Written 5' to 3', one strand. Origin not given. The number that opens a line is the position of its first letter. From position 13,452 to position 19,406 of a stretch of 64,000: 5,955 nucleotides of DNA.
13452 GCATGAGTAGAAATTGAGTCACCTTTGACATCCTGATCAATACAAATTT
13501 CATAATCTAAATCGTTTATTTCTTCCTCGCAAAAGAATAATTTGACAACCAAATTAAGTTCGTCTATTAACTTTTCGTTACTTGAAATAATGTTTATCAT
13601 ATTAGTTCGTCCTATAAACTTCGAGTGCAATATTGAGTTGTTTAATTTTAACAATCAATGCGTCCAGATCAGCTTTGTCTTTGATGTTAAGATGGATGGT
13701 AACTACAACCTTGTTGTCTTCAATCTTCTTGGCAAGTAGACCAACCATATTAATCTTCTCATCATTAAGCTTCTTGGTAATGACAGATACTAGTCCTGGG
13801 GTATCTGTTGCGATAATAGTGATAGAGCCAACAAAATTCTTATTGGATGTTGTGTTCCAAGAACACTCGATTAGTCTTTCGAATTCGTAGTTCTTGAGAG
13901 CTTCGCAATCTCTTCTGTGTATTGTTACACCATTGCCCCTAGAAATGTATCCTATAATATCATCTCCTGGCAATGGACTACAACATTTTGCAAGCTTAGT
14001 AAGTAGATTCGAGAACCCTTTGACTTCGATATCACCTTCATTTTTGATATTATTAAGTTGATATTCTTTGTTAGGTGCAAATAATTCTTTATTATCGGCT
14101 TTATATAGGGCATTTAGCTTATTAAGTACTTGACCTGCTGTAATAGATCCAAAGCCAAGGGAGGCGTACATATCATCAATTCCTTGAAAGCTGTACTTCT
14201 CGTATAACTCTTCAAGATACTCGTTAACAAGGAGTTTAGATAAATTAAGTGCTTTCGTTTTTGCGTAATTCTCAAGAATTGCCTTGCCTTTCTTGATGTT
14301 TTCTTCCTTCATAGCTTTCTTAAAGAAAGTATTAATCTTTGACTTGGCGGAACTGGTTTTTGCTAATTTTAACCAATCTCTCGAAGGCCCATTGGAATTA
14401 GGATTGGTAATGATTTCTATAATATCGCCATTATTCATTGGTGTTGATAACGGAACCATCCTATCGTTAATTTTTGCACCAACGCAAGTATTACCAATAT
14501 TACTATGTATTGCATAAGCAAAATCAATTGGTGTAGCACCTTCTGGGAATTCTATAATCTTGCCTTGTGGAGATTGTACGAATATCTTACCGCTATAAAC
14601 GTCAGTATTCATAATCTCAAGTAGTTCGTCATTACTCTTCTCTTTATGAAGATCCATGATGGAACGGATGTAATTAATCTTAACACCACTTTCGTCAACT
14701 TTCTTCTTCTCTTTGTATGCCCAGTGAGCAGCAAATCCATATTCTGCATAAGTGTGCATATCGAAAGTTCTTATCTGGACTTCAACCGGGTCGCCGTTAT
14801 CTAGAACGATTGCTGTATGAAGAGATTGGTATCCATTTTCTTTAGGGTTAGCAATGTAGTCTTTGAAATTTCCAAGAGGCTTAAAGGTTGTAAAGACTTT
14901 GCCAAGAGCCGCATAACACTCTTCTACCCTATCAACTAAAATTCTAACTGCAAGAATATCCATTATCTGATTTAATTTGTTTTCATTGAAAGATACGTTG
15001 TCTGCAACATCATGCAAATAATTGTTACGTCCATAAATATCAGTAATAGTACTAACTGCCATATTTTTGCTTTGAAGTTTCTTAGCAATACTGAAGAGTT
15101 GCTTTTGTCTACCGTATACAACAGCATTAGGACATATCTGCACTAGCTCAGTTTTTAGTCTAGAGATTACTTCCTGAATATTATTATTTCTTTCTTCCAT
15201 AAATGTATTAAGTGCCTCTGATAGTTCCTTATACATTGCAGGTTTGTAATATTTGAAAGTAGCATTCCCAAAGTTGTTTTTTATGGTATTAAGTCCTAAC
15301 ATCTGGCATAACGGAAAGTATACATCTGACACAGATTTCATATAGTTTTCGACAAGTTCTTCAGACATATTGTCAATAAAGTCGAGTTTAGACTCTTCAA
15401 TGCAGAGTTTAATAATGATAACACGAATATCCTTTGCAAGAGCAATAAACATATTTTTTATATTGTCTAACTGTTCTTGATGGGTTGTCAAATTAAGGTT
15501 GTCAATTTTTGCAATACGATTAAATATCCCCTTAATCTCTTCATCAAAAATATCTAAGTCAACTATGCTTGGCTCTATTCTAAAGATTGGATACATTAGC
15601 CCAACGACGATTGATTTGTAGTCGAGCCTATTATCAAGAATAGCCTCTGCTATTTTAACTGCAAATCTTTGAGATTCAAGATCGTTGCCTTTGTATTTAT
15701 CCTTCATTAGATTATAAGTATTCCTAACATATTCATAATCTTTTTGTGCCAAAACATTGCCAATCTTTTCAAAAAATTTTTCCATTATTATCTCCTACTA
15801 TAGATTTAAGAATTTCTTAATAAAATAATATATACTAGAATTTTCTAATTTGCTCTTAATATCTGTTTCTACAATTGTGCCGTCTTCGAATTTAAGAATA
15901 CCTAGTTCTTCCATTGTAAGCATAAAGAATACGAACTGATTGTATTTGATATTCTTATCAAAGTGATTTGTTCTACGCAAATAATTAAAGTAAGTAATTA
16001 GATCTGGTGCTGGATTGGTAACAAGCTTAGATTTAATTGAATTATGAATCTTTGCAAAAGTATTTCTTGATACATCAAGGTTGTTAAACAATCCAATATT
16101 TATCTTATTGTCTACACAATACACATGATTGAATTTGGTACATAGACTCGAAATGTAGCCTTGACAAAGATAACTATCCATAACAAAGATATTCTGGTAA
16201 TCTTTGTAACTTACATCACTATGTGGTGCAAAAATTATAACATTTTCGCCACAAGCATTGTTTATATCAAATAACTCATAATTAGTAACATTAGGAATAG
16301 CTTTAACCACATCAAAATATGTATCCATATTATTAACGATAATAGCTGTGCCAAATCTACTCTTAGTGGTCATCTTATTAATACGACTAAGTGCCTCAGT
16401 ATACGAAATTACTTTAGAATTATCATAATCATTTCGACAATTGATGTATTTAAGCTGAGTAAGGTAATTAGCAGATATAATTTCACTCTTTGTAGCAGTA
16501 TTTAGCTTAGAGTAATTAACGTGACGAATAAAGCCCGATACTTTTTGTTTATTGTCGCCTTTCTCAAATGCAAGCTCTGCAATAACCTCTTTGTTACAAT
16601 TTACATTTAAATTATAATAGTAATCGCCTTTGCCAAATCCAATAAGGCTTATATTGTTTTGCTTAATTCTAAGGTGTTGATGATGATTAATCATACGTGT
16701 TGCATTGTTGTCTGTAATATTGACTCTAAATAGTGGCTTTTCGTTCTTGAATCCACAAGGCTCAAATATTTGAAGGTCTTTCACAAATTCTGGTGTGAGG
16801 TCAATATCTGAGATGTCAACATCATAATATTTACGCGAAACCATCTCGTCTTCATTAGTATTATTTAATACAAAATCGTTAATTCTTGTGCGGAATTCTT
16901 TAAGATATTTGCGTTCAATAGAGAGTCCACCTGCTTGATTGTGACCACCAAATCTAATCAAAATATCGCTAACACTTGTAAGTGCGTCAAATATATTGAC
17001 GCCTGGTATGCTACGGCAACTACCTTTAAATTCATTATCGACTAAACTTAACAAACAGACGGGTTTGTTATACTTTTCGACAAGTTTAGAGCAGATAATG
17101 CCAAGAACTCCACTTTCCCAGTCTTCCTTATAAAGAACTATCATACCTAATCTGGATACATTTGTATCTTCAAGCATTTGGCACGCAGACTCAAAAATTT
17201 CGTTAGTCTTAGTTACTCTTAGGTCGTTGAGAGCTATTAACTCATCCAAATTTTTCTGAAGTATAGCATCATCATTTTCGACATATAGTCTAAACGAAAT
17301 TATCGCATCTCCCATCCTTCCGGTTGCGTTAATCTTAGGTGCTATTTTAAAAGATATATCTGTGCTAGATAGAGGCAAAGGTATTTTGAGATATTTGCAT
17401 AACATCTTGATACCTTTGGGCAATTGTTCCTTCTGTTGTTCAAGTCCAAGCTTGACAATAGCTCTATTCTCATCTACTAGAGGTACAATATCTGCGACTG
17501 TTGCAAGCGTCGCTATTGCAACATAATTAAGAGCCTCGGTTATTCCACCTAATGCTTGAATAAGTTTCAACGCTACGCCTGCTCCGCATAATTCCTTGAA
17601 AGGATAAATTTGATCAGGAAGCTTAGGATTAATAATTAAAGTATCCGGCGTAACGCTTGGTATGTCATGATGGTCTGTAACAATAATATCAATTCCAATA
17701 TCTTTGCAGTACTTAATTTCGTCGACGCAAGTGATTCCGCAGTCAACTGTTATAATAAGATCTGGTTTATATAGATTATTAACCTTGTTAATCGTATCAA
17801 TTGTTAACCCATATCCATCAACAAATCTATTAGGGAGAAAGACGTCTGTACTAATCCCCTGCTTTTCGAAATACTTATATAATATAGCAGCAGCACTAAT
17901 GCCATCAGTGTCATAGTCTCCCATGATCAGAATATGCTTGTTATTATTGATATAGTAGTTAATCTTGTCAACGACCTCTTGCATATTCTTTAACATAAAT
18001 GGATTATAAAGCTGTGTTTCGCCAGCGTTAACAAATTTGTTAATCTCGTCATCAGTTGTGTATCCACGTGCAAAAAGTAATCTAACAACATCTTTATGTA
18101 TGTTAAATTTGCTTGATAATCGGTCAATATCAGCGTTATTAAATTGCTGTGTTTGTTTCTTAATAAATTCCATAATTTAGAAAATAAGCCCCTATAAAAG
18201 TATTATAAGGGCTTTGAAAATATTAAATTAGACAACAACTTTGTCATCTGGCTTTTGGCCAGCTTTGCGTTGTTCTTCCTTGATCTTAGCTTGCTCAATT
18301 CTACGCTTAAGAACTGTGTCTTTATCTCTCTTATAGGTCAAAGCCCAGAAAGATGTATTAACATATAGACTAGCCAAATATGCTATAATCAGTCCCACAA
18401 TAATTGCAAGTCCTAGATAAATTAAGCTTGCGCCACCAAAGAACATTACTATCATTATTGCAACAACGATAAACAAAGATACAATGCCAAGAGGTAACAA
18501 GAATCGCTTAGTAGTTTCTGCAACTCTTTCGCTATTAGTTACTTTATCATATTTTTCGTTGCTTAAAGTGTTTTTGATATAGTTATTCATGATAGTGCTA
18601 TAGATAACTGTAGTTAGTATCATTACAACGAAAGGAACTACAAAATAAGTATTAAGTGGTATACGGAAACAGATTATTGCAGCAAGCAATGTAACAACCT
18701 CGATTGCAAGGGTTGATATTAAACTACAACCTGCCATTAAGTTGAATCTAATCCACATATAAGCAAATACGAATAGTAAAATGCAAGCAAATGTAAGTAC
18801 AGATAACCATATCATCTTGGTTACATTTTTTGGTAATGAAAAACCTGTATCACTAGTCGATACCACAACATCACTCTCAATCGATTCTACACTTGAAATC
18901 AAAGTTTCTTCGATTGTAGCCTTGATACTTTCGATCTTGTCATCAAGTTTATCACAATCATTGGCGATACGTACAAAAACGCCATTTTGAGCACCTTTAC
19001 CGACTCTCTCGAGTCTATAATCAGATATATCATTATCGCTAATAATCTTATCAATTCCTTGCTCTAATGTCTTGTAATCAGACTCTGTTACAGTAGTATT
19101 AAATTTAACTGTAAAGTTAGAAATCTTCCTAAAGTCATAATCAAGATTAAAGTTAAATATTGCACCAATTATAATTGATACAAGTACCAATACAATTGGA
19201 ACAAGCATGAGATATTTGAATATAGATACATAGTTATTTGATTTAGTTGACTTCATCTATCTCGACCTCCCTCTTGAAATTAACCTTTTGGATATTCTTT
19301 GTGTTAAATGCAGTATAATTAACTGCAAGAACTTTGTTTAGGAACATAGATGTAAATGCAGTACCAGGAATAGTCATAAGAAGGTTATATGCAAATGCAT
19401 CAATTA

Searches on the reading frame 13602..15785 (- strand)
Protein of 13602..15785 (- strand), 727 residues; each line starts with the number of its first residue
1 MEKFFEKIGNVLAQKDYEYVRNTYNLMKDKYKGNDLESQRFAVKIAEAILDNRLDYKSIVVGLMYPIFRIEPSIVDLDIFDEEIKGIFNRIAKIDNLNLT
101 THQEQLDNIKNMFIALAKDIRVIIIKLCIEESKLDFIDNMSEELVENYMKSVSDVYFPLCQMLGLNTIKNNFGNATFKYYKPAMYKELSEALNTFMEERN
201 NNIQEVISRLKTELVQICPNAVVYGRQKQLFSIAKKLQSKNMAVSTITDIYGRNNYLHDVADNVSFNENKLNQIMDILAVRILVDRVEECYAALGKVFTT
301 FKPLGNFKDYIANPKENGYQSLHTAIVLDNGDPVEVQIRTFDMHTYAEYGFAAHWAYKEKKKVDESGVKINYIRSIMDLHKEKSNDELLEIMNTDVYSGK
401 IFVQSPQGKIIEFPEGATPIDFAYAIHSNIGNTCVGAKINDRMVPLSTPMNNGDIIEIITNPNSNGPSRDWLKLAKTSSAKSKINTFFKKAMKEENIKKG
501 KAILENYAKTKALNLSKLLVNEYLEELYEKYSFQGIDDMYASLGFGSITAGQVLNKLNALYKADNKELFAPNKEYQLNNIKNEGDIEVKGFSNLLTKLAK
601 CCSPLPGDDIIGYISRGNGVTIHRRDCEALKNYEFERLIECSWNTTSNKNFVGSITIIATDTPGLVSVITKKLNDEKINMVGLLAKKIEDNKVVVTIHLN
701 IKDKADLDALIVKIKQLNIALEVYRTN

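Call 51: search_protein_families(library=pfam, proteins=[window:13602-15785:-], max_evalue=0.0001)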
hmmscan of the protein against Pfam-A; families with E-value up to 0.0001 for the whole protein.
window:13602-15785:- (727 aa): 5 families
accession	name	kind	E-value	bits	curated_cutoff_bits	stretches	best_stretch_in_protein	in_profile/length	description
PF04607.23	RelA_SpoT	-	8.3e-36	123.1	27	1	264-361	13-112/113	Region found in RelA / SpoT proteins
PF02824.27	TGS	-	2.5e-22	79.1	22.2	1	401-460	1-60/60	TGS domain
PF13328.12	HD_4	-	2.6e-11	43.9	27.2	1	23-165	8-155/156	HD domain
PF19296.4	RelA_AH_RIS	-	3.2e-11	44.1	23.8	1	474-634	3-179/185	RelA/SpoT, AH and RIS domains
PF13291.12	ACT_4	-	1.8e-10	41.8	27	1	648-725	2-80/80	ACT domain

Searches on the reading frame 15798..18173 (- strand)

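Call 51: search_protein_families(library=pfam, proteins=[window:15798-18173:-], max_evalue=0.0001)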
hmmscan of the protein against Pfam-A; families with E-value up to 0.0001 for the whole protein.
window:15798-18173:- (791 aa): 3 families
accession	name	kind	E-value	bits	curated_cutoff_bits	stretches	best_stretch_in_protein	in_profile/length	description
PF01368.27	DHH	-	1.2e-25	90.6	28.1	1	80-210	1-107/125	DHH family, N-terminal domain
PF02272.25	DHHA1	-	3.5e-13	50.3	25.9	1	344-435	4-100/102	DHHA1 domain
PF17768.7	RecJ_OB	-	8.3e-11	42.4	27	1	450-546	1-102/107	RecJ OB domain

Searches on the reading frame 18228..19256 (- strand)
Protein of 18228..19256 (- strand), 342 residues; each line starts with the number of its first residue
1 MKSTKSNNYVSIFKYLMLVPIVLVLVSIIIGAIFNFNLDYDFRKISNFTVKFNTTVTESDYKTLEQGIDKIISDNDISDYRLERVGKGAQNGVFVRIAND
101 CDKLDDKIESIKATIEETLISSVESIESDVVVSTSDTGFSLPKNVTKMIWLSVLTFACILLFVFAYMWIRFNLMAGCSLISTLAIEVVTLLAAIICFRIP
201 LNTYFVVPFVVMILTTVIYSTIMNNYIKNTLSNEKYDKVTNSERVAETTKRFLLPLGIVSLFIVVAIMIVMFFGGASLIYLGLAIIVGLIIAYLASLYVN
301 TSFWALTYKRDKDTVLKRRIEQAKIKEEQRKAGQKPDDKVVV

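Call 51: search_protein_families(library=pfam, proteins=[window:18228-19256:-], max_evalue=0.0001)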
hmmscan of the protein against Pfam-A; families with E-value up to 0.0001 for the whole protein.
window:18228-19256:- (342 aa): 1 family
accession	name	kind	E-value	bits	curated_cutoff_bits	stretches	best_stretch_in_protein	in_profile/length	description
PF02355.23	SecD_SecF_C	-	1.7e-09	37.8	20.5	1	141-308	25-187/189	Protein export membrane protein SecD/SecF, C-terminal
